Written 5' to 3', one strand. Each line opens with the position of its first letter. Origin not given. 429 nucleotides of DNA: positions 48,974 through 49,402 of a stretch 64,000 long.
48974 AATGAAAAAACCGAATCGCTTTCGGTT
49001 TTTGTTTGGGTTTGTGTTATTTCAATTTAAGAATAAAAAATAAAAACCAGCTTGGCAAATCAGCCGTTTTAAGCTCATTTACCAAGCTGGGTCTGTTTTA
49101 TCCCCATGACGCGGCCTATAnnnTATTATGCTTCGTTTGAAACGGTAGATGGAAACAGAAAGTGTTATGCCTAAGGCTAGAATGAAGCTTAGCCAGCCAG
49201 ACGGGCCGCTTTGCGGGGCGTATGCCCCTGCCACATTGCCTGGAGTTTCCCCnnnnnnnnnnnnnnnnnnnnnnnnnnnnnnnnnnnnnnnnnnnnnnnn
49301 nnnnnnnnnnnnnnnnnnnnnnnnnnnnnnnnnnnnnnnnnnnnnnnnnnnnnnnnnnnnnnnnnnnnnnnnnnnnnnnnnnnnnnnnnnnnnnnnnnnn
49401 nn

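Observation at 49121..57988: Sortase locus whose three DUF11-type substrates all carry a non-canonical sorting motif [V/I/Y]-A-P-[K/R/Q]-[T/S]-G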

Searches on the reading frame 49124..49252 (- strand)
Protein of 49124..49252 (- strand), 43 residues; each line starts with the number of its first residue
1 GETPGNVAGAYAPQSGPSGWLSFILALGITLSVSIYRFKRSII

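Call 37: search_protein_families(library=ncbifam, proteins=[window:49124-49252:-], max_evalue=10)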
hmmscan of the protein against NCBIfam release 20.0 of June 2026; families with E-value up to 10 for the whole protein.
seq(43 aa): 0 families

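Call 38: search_protein_families(library=pfam, proteins=[window:49124-49252:-], max_evalue=10)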
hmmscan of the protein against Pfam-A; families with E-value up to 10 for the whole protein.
seq(43 aa): 0 families
